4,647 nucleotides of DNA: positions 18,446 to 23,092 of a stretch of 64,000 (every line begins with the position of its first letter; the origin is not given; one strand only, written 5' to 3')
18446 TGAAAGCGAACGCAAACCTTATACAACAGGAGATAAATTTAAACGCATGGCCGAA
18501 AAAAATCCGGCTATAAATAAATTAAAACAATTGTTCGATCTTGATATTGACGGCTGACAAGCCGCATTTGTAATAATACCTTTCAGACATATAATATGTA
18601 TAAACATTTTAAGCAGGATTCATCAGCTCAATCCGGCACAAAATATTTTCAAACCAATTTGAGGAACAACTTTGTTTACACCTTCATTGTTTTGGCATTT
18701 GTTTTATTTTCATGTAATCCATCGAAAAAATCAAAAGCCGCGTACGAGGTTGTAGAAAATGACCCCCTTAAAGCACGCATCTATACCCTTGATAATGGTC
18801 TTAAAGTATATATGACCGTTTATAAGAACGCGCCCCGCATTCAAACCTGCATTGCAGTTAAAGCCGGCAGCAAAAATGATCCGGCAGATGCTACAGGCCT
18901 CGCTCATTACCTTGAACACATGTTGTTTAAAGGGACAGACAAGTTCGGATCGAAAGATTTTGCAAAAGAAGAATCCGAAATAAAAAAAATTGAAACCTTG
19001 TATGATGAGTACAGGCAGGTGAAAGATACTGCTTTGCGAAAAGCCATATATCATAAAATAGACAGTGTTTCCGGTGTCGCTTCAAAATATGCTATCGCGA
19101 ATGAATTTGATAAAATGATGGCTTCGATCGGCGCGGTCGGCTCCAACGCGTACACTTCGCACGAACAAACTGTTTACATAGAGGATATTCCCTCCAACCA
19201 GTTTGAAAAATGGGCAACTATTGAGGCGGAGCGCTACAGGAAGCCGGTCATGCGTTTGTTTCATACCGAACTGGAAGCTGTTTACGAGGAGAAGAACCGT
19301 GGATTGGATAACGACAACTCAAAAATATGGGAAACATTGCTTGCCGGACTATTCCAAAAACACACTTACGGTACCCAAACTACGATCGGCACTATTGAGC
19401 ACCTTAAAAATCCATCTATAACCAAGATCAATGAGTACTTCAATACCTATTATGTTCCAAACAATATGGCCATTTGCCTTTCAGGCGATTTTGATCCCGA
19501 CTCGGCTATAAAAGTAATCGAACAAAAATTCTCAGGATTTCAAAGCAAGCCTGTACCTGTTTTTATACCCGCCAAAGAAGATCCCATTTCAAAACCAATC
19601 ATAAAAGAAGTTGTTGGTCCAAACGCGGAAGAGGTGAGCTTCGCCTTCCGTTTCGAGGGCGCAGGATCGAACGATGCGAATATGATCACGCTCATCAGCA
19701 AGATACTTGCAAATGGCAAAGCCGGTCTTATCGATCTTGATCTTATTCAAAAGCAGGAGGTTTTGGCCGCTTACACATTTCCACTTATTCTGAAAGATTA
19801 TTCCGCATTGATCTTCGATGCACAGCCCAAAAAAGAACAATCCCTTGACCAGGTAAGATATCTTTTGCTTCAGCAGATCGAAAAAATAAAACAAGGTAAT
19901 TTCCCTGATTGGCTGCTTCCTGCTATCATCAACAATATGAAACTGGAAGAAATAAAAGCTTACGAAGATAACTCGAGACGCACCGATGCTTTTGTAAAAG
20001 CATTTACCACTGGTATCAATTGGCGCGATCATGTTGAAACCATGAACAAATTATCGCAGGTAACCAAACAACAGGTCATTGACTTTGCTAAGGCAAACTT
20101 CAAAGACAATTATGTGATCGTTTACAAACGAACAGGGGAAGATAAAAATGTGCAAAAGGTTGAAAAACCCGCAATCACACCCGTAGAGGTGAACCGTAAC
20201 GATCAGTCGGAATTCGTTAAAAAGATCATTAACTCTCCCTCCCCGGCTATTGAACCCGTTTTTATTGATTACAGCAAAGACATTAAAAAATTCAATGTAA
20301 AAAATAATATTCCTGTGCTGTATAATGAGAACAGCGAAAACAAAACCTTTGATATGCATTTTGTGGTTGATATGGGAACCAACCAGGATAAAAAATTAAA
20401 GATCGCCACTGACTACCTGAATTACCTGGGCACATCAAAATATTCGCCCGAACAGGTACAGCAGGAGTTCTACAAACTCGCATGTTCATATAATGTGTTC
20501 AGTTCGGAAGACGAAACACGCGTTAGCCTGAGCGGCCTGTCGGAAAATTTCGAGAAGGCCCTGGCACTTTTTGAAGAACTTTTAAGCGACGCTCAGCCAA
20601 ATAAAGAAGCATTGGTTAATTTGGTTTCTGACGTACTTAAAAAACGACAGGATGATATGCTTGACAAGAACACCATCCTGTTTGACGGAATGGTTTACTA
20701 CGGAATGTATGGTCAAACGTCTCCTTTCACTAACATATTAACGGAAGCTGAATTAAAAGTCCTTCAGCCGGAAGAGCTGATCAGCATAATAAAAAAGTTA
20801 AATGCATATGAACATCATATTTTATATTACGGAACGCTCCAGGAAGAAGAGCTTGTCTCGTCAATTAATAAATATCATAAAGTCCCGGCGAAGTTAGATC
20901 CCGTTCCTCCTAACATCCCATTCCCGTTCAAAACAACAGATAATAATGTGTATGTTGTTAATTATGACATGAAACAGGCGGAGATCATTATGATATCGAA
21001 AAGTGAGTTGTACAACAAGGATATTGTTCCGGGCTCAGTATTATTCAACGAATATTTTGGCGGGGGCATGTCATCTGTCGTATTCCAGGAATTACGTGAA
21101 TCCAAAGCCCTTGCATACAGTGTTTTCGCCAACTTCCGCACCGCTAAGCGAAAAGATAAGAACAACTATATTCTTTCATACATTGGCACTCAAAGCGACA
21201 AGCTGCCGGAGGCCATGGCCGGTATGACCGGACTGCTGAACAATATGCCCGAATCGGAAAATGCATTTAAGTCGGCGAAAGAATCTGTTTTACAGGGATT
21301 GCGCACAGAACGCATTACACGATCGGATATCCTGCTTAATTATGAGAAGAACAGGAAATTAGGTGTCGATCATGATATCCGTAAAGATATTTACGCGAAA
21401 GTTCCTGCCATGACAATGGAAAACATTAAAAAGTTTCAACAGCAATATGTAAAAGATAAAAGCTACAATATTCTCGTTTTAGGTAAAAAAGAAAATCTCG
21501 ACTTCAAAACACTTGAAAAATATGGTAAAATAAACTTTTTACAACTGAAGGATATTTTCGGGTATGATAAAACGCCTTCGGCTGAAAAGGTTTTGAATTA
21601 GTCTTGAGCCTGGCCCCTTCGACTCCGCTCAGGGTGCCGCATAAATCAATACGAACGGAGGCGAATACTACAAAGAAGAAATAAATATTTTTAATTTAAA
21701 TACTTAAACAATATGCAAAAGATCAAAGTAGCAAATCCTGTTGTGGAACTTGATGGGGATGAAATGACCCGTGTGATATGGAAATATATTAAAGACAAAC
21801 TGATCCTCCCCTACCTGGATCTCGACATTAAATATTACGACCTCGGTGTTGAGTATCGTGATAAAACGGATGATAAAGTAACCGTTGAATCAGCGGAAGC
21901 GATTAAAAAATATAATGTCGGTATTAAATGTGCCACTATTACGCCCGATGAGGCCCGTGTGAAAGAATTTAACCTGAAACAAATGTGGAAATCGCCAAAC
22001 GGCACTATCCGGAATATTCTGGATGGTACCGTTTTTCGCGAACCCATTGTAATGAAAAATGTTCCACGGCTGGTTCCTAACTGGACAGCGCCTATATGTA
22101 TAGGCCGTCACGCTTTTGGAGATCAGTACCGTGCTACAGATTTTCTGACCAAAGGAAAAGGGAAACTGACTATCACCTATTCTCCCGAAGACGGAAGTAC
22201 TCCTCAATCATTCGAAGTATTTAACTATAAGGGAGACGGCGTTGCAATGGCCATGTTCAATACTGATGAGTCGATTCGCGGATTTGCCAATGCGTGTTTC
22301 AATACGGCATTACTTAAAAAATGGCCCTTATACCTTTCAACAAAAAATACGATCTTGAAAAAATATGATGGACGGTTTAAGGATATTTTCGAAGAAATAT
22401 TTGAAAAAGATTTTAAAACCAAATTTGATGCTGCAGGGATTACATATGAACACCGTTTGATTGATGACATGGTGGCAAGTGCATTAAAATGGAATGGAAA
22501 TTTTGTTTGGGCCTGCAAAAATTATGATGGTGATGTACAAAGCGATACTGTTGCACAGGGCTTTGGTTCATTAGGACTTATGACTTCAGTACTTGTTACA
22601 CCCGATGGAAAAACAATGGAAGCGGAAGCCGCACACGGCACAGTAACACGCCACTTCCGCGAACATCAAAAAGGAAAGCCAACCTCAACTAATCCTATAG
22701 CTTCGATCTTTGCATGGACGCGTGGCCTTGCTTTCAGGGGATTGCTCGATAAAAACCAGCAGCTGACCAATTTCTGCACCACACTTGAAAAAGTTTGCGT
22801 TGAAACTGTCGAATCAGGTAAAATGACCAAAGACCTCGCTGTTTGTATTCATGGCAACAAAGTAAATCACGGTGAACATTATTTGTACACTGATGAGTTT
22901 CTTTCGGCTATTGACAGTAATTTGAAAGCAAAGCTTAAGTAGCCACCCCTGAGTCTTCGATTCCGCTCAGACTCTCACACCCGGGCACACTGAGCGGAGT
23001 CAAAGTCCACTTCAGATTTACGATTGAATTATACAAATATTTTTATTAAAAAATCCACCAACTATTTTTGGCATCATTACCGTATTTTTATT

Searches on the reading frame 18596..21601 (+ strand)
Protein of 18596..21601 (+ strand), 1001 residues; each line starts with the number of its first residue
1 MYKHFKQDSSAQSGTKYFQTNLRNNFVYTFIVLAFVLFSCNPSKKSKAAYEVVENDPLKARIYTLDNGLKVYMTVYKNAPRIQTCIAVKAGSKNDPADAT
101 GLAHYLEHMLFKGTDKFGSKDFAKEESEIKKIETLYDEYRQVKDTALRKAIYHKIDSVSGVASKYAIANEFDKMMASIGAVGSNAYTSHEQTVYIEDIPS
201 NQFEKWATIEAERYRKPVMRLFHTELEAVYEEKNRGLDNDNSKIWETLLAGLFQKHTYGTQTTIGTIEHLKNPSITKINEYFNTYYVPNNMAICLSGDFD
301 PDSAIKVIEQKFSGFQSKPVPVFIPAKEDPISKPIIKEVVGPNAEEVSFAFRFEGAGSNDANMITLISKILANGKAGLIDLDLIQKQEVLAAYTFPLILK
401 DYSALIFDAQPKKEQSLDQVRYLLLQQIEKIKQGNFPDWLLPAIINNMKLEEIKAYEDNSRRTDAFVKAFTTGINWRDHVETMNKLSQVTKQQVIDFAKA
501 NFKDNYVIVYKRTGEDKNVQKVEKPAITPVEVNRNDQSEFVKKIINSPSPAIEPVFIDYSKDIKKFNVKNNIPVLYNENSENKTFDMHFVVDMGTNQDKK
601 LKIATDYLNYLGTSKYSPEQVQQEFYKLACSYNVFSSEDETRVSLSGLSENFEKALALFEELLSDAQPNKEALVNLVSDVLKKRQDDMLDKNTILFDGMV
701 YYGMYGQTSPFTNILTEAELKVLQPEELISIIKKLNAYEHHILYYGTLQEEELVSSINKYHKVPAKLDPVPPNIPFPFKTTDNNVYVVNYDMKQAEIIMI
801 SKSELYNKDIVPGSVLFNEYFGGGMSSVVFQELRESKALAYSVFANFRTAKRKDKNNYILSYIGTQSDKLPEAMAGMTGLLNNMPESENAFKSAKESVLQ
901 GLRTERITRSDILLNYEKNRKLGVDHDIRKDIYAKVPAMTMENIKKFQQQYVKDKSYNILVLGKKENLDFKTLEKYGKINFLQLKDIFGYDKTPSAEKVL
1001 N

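Call 9: search_protein_families(library=pfam, proteins=[window:18596-21601:+], max_evalue=0.001)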
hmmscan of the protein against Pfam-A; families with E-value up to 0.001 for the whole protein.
window:18596-21601:+ (1001 aa): 2 families
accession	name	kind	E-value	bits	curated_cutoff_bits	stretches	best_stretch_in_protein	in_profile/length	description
PF05193.26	Peptidase_M16_C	-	1.9e-34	119.6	23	2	276-447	5-180/181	Peptidase M16 inactive domain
PF00675.25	Peptidase_M16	-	2.2e-22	80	22.3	2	79-125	10-56/149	Insulinase (Peptidase family M16)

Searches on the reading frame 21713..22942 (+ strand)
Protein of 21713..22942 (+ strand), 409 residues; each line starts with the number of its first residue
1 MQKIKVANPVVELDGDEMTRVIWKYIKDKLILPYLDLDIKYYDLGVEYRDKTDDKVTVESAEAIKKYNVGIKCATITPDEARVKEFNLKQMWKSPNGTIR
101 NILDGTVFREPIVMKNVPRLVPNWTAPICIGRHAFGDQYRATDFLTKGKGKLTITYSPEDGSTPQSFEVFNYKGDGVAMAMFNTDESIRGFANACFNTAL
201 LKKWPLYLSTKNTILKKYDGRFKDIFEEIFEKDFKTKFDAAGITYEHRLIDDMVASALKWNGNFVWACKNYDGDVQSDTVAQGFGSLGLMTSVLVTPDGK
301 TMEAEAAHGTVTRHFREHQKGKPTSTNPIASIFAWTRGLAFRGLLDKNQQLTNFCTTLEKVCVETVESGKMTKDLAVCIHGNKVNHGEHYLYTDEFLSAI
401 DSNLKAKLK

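Call 9: search_protein_families(library=pfam, proteins=[window:21713-22942:+], max_evalue=0.001)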
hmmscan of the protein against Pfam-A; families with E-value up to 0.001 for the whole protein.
window:21713-22942:+ (409 aa): 1 family
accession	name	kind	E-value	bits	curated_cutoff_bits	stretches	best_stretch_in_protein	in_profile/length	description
PF00180.25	Iso_dh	-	1e-69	235.9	27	1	5-379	1-336/348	Isocitrate/isopropylmalate dehydrogenase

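Call 23: list_cluster_members(proteins=[window:21713-22942:+, window:26614-29592:-, window:46514-48070:+])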
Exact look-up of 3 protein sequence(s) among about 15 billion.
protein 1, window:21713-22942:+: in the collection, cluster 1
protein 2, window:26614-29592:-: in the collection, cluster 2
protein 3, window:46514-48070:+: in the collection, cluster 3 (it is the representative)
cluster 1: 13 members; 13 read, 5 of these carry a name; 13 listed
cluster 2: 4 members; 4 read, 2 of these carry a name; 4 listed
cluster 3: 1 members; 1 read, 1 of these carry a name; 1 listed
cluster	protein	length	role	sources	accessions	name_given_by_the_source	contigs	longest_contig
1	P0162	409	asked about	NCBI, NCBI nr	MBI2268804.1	MAG: isocitrate dehydrogenase (NADP(+)) [Bacteroidetes bacterium] | isocitrate dehydrogenase (NADP(+)) [Bacteroidota bacterium]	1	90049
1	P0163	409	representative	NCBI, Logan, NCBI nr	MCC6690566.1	MAG: isocitrate dehydrogenase (NADP(+)) [Bacteroidia bacterium] | isocitrate dehydrogenase (NADP(+)) [Bacteroidia bacterium]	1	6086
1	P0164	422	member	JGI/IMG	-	isocitrate dehydrogenase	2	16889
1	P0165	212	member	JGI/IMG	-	isocitrate dehydrogenase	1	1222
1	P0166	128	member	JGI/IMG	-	isocitrate dehydrogenase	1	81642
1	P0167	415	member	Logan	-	-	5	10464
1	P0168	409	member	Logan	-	-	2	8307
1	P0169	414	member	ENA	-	-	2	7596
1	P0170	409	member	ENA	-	-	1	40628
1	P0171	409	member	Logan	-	-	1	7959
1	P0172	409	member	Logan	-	-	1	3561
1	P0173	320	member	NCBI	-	-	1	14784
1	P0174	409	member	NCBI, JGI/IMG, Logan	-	-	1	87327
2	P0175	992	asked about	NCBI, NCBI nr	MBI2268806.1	MAG: SBBP repeat-containing protein [Bacteroidetes bacterium] | SBBP repeat-containing protein [Bacteroidota bacterium]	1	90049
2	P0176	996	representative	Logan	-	-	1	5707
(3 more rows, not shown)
